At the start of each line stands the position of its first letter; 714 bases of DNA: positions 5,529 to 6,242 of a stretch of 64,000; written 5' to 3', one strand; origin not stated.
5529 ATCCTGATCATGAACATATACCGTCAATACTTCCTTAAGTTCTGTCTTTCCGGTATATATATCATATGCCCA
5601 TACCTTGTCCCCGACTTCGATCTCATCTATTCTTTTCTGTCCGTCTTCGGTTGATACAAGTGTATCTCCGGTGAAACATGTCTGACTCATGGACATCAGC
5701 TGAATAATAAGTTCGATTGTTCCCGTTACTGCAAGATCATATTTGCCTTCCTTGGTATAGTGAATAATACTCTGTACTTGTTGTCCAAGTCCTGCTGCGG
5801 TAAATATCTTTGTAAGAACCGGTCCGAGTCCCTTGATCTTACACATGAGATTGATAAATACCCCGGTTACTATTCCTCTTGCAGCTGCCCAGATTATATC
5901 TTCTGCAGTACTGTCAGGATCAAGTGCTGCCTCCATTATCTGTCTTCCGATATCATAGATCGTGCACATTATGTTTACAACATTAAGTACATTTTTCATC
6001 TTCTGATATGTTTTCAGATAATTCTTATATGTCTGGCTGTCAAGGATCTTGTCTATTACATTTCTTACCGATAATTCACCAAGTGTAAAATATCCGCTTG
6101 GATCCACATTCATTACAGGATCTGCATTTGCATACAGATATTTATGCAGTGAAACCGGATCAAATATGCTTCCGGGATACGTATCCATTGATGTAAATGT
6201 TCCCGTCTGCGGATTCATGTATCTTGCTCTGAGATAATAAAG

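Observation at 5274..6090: Two self-cleaving modules in series: RHS aspartyl-protease tip, a 137-aa hydrophobic helical segment, then a HINT domain before the toxin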

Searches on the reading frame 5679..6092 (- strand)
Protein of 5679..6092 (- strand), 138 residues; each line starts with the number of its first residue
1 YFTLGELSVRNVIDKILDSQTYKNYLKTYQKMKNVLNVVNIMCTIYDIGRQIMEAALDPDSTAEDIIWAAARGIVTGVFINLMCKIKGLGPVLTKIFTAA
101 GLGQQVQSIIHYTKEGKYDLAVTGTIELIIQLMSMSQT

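Call 7: search_protein_families(library=pfam, proteins=[window:5679-6092:-], max_evalue=1)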
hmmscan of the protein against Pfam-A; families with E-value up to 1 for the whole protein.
seq(138 aa): 2 families
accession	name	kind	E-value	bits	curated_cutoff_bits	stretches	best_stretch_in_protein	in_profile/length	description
PF25442.1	Ubiquitin_RHG40_C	-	0.019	16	27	1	14-66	29-86/100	RHG40-like, C-terminal ubiquitin-like domain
PF20870.2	FAM186A-B_N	-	0.041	13.8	27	1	8-54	8-54/243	FAM186A/B, N-terminal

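Call 8: find_homologous_proteins(query=window:5679-6092:-, max_evalue=0.001)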
Query seq(138 aa) (138 aa): 4 proteins with E <= 0.001 among 11 candidates.
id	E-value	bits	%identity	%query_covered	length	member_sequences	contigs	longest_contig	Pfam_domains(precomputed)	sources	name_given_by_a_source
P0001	1.7e-35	140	97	51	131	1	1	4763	PF07591.16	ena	-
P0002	3.4e-32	129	89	51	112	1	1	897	-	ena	-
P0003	4.7e-31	125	61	70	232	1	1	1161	-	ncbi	-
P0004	5.5e-17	80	79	41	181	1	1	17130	PF07591.16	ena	-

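Call 18: search_protein_representatives(protein=window:5679-6089:-)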
Query: 137 residues. Proteins with E-value up to 0.001 (for the whole library): 24; up to 1e-10: 10; up to 1e-30: 2. The best 24 are listed.
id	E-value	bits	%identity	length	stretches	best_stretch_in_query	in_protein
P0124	1.3e-40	154.5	55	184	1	1-137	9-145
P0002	1.0e-32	129.0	89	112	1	52-122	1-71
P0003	1.2e-30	122.3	59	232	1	1-101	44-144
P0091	2.6e-19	85.7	43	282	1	1-136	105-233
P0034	3.9e-19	85.2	36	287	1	1-135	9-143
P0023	5.9e-19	84.6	43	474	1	1-136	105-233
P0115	7.6e-18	81.0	35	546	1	1-135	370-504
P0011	1.1e-17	80.4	37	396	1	1-137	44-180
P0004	1.7e-17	79.9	79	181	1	82-137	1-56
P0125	4.9e-11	59.0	38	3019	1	19-136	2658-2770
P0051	9.3e-10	54.9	46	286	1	69-136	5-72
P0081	1.1e-09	54.7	32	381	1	24-136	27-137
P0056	4.0e-09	52.8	36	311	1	56-135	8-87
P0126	1.1e-08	51.4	35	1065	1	25-133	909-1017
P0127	9.8e-07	45.1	28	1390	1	9-133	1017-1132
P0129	2.0e-06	44.1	30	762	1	13-134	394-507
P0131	4.4e-06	43.0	27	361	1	12-135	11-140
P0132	2.3e-05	40.7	34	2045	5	37-81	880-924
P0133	4.9e-05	39.6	29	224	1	11-134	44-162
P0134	1.5e-04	38.0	33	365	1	32-133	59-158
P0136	1.9e-04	37.7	30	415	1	29-131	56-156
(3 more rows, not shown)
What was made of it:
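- Tried and rejected: The spacer alone as a query found few relatives: 4 by word index (call 8) and 24 representatives by full HMMER (call 18).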

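Call 33: search_protein_families(library=pfam, proteins=[P0125, P0126, P0127, P0129, P0132, P0131, P0134, P0136, P0133, P0124], max_evalue=0.001)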
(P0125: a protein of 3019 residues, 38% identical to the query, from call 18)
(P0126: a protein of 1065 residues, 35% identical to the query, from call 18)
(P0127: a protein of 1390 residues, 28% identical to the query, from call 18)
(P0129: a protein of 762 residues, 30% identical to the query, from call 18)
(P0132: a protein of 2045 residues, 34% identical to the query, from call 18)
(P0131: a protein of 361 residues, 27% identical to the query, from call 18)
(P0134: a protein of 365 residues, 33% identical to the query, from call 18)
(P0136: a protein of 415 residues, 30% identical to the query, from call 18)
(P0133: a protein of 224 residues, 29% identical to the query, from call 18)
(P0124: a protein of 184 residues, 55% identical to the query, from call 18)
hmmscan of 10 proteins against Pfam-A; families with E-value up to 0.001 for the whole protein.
P0125 (3019 aa): 10 families
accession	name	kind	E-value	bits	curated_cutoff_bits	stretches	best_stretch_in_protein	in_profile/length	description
PF05593.20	RHS_repeat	-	7.3e-99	323.1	22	8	1822-1854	1-33/38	RHS Repeat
PF07591.16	PT-HINT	-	7.2e-27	94.8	27.7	1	2778-2907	1-137/137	Pretoxin HINT domain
PF00092.34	VWA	-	4.1e-18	66.7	23.8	1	336-490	1-172/174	von Willebrand factor type A domain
PF13519.12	VWA_2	-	1.1e-11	45.7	27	1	337-435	1-107/107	von Willebrand factor type A domain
PF00545.25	Ribonuclease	-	4e-09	37.3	24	1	2926-3018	13-97/98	ribonuclease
PF13768.12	VWA_3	-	4.6e-07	30.5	27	1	336-479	2-155/155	von Willebrand factor type A domain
PF01079.26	Hint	-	9.4e-06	25.8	29.7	1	2769-2846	10-91/213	Hint module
PF13403.11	Hint_2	-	7.9e-05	23.5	28.4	1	2772-2820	2-45/147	Hint domain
PF05762.20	VWA_CoxE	-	0.00028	20.8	26.4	1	332-443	54-168/222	VWA domain containing CoxE-like protein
PF20148.4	DUF6531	-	0.00066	20.4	24.1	0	1434-1479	9-52/74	Domain of unknown function (DUF6531)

P0126 (1065 aa): 3 families
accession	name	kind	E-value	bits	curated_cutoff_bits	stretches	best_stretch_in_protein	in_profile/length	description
PF05593.20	RHS_repeat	-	5.4e-95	310.7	22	14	229-265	1-37/38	RHS Repeat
PF23389.1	Beta-prop_WDR19_1st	-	0.00011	21.8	27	0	380-469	20-111/325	WDR19 first beta-propeller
PF13403.11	Hint_2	-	0.00024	22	28.4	1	1022-1050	2-30/147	Hint domain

P0127 (1390 aa): 5 families
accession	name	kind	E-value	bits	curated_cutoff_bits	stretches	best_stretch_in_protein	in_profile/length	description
PF05593.20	RHS_repeat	-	7.4e-125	405.9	22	16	483-519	1-37/38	RHS Repeat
PF07591.16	PT-HINT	-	2.6e-30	105.9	27.7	1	1144-1273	1-137/137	Pretoxin HINT domain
PF01079.26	Hint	-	5.2e-05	23.4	29.7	1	1135-1210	10-89/213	Hint module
PF13403.11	Hint_2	-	7.5e-05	23.6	28.4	1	1138-1169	2-33/147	Hint domain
PF15283.12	DUF4595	-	0.00013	22.4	34.2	0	377-485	7-130/202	Domain of unknown function (DUF4595) with porin-like fold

P0129 (762 aa): 5 families
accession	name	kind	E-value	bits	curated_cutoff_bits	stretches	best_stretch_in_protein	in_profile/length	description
PF05593.20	RHS_repeat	-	3.5e-26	91.4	22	2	3-34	7-38/38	RHS Repeat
PF07591.16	PT-HINT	-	1e-24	87.8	27.7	1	517-647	1-137/137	Pretoxin HINT domain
PF14890.11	Intein_splicing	-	3.2e-06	27.5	35.8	1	522-600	6-92/155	Intein splicing domain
PF08517.17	AXH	-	5.4e-05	24.1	33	1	521-590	11-88/116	Ataxin-1 and HBP1 module (AXH)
PF01079.26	Hint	-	0.0001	22.4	29.7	1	508-587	10-92/213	Hint module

P0132 (2045 aa): 7 families
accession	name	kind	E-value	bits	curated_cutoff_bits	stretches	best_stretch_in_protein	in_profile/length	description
PF00028.23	Cadherin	-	3.8e-34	117.4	28.8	5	768-853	4-77/93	Cadherin domain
PF00041.27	fn3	-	5.4e-14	52.6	25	1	1881-1969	6-83/84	Fibronectin type III domain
PF03160.20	Calx-beta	-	1.2e-09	38.6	27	1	320-427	8-117/119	Calx-beta domain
PF23197.1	IG_AIR9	-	4.6e-09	36.4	27.5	0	881-946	5-68/87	AIR9 A9 domain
PF25059.1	FN3_DSCAM-DSCAML_C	-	5.6e-08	33.4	39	1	1899-1965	14-75/89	DSCAM/DSCAML C-terminal Fn3-like domain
PF19116.6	DUF5801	-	9.9e-05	23.1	27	0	774-796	112-134/137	Domain of unknown function (DUF5801)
PF25788.1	Ig_Rha78A_N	-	0.00089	19.9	27.4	0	1882-1964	12-94/105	Rha78A-like, N-terminal immunoglobulin domain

P0131 (361 aa): 3 families
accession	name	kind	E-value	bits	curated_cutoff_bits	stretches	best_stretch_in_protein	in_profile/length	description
PF07591.16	PT-HINT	-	1.3e-28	100.4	27.7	1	149-279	1-137/137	Pretoxin HINT domain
PF14890.11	Intein_splicing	-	4.8e-10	39.9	35.8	1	153-232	5-92/155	Intein splicing domain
PF01079.26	Hint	-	1.9e-06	28.1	29.7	1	138-215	8-88/213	Hint module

P0134 (365 aa): 5 families
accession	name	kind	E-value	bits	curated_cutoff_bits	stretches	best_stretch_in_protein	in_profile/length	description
PF07591.16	PT-HINT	-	1.2e-25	90.8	27.7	1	169-298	1-136/137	Pretoxin HINT domain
PF14890.11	Intein_splicing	-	9.7e-09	35.6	35.8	1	178-252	11-92/155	Intein splicing domain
PF01079.26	Hint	-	5.3e-08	33.2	29.7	1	160-243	10-96/213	Hint module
PF13403.11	Hint_2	-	7.3e-05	23.6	28.4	0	163-195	2-34/147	Hint domain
PF08517.17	AXH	-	7.9e-05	23.6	33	1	206-242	43-88/116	Ataxin-1 and HBP1 module (AXH)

P0136 (415 aa): 4 families
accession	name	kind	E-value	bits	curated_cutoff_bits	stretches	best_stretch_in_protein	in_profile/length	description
PF07591.16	PT-HINT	-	1.3e-25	90.6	27.7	1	169-297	1-136/137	Pretoxin HINT domain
PF14412.12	AHH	-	7.6e-15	55.3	22.3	1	307-399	3-98/111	A nuclease family of the HNH/ENDO VII superfamily with conserved AHH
PF14890.11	Intein_splicing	-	3.5e-06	27.4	35.8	0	175-252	7-93/155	Intein splicing domain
PF13403.11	Hint_2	-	0.00018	22.4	28.4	1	163-205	2-42/147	Hint domain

P0133 (224 aa): 1 family
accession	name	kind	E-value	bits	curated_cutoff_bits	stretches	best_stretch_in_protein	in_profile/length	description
PF07591.16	PT-HINT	-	0.00011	22.9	27.7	1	174-223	2-51/137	Pretoxin HINT domain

P0124 (184 aa): 2 families
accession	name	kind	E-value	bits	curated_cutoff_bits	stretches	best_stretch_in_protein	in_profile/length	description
PF01079.26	Hint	-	1.1e-05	25.5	29.7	1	144-180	11-47/213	Hint module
PF13403.11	Hint_2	-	9.3e-05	23.3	28.4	1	145-175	1-31/147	Hint domain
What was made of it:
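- Tried and rejected: One of the 24, P0132, is a spurious cadherin hit (call 33).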

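Call 51: find_related_loci(query=A2, collection=genome_contigs, flank=6000)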
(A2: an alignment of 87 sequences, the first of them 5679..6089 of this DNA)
Query A2 (137 aa) in genome_contigs; peptide patterns used: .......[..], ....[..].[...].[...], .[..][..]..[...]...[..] (x = any residue, [..] = any of these).
599 stretches matched a pattern (row limit reached: there are more); 30 encode a relative of the query (tblastn E <= 1e-3); 30 distinct loci.
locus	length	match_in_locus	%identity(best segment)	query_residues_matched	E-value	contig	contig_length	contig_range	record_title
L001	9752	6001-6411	58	1-137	7e-50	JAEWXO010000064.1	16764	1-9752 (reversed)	MAG: Bacillota bacterium isolate OH_SFB_14 k127_1002235, whole genome shotgun sequence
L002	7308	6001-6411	42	1-137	3e-37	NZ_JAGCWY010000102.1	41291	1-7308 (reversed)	MAG: Ruminococcus sp. isolate RGIG10198 Yak_Rumen-5__c1405332, whole genome shotgun sequence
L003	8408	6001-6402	41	1-134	9e-36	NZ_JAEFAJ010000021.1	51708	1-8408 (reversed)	MAG: Ruminococcus sp. isolate Tb.RUG.491 NODE_2157_length_51708_cov_2.746321, whole genome shotgun sequence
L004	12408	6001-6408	41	1-136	4e-33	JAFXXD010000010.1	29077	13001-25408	MAG: Ruminococcus sp. isolate RGIG6826 Sheep_Rumen-4__c252394, whole genome shotgun sequence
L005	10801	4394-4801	40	1-136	7e-33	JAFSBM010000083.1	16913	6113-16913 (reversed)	MAG: Ruminococcus sp. isolate RGIG2991 Goat_Rectum-3__c270269, whole genome shotgun sequence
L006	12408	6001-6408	40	1-136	9e-33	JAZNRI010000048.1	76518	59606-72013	MAG: Lachnospiraceae bacterium isolate T1900044817_TS20190283.MAGScoT_cleanbin_000022 SGB_2824_k141_1110641, whole genom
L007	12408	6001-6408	40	2-137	2e-31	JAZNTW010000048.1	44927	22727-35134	MAG: Oscillospiraceae bacterium isolate T1900044802_TS20190268.MAGScoT_cleanbin_000003 SGB_2717_k141_1554371, whole geno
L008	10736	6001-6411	38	1-137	5e-30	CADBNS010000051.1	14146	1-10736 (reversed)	MAG: Ruminococcus flavefaciens isolate RUG14135 genome assembly, contig: RUG14135_asm_51, whole genome shotgun sequence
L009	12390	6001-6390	38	1-137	9e-30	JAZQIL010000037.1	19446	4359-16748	MAG: Oscillospiraceae bacterium isolate T1900044625_TS20190091.MAGScoT_cleanbin_000006 SGB_928_k141_199591, whole genome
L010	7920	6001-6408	39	1-136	3e-29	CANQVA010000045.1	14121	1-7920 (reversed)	MAG: uncultured Ruminococcus sp. isolate Lapin-032__bin115 genome assembly, contig: Lapin-032__NODE_6158_length_14121_co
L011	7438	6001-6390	37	1-137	6e-28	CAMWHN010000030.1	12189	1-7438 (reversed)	MAG TPA_asm: uncultured Ruminococcus sp. isolate SRR14411347_bin.1_metawrap_v1.3_MAG genome assembly, contig: NODE.41_le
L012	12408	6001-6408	38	1-136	2e-27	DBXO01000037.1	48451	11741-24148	MAG TPA_asm: Ruminococcus flavefaciens isolate UBA1210 UBA1210_contig_9097, whole genome shotgun sequence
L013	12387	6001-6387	34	1-137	5e-17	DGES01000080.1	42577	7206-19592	MAG TPA_asm: Firmicutes bacterium UBA3920 UBA3920_contig_974, whole genome shotgun sequence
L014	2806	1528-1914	32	1-137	9e-17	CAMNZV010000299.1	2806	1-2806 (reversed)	MAG: uncultured Clostridium sp. isolate ERR6769687_bin.1_MetaWRAP_v1.1_MAG genome assembly, contig: NODE_1115_length_280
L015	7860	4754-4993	39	57-136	1e-16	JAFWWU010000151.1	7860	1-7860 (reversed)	MAG: Ruminococcus sp. isolate RGIG6142 Sheep_Rectum-1__c895941, whole genome shotgun sequence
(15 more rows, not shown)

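Call 55: predict_structure(alignment_id=A2)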
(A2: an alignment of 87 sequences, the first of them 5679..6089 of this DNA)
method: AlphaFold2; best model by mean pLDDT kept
length: 137 residues; sequences in the alignment: 87
mean_pLDDT: 52.8   pTM: 0.35
mean pLDDT of the five models: 52.8, 52.1, 51.7, 51.4, 40.7
residues with pLDDT >= 90: 0; 70-90: 0; 50-70: 99; < 50: 38
segments of 3 or more residues with pLDDT < 50: 1-22, 84-89, 135-137
pLDDT, mean of each block of 10 residues (from residue 1): 34 44 52 56 58 57 51 53 50 54 62 59 59 50
secondary structure, 60 per line:
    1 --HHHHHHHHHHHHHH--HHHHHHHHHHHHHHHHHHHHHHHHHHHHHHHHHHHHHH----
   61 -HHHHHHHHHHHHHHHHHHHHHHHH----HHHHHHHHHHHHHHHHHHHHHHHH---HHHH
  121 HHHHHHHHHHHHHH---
elements in order: H3-16 H19-56 H62-85 H90-113 H117-134
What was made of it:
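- Tried and rejected: The spacer-only AlphaFold model had pLDDT 52.8 (call 55).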

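Call 58: search_protein_families(library=ncbifam, proteins=[window:5679-6089:-], max_evalue=0.1)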
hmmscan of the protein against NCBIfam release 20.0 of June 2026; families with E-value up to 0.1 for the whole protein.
window:5679-6089:- (137 aa): 1 family
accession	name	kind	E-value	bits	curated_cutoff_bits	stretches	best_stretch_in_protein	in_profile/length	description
NF045885.1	PhCholSynBorr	equivalog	0.026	14.4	400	0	16-52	119-155/234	phosphatidylcholine synthase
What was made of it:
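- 5679..6089 (-): Conserved 137-aa helical pre-toxin spacer (F2924-T3060), unnamed in Pfam and NCBIfam. No family hit (calls 7, 58).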

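Call 59: fold_search(model_id=the predicted structure, library=pdb)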
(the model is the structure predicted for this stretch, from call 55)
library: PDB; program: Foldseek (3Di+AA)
matches with E <= 10: 179; with E <= 0.001: 0
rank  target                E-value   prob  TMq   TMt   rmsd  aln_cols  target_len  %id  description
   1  9dzw_A                8.8e-01  0.38  0.34  0.33   7.7       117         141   12  De novo calcium channel hexamer, CalC6_3 with DHR extensions (released 2025-10-01)
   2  9e0h_A                9.9e-01  0.35  0.33  0.31   7.9       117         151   12  De novo calcium channel heptamer, CalC6_3 with DHR extensions. Off target multimerization state (released 2025-10-01)
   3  8e0m_D                1.2e+00  0.30  0.35  0.31  16.3       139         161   15  Homotrimeric variant of tcTRP9, BGL15 (released 2023-04-12)
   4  8xjg                  1.4e+00  0.28  0.26  0.24  12.0       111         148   16  Crystal structure of the YqeY protein from Vibrio parahaemolyticus (released 2024-05-22)
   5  6jx6_A                1.8e+00  0.28  0.35  0.31  20.3       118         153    7  Tetrameric form of Smac (released 2019-12-04)
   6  8e0m_F                2.1e+00  0.21  0.37  0.32  16.7       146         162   15  Homotrimeric variant of tcTRP9, BGL15 (released 2023-04-12)
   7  6wh4_B                2.1e+00  0.13  0.30  0.15   9.7       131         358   16  Crystal structure of HTR2A with inverse agonist (released 2020-09-23)
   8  2fic_B                2.1e+00  0.08  0.23  0.18  29.5       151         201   12  The crystal structure of the BAR domain from human Bin1/Amphiphysin II and its implications for molecular recognition (released 2006-11-14)
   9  8xje_D                2.2e+00  0.38  0.34  0.34   7.9        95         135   13  Crystal structure of the YqeY protein from Campylobacter jejuni (released 2024-05-22)
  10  2yfa_A                2.2e+00  0.20  0.37  0.27   9.1       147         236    9  X-ray structure of McpS ligand binding domain in complex with malate (released 2012-04-18)
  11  8e0m_A                2.3e+00  0.18  0.34  0.29  16.6       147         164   12  Homotrimeric variant of tcTRP9, BGL15 (released 2023-04-12)
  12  8s2f_BBB              2.3e+00  0.16  0.34  0.27  24.2       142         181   11  Crystal structure of Borrelia burgdorferi paralogous family 12 outer surface protein BBH37 (released 2025-03-05)
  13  4xxi_A                2.3e+00  0.15  0.30  0.29  11.1       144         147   10  Crystal structure of the Bilin-binding domain of phycobilisome core-membrane linker ApcE (released 2015-12-16)
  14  3plt_A                2.3e+00  0.12  0.29  0.20  26.0       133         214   10  Crystal structure of Lsp1 from Saccharomyces cerevisiae (released 2011-06-22)
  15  7oj0_8                2.5e+00  0.14  0.28  0.14  14.6       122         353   11  Cryo-EM structure of 70S ribosome stalled with TnaC peptide and RF2 (released 2021-09-15)
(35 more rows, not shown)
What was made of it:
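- Tried and rejected: Its Foldseek PDB search had a best E of 0.88, so those matches are meaningless (call 59).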
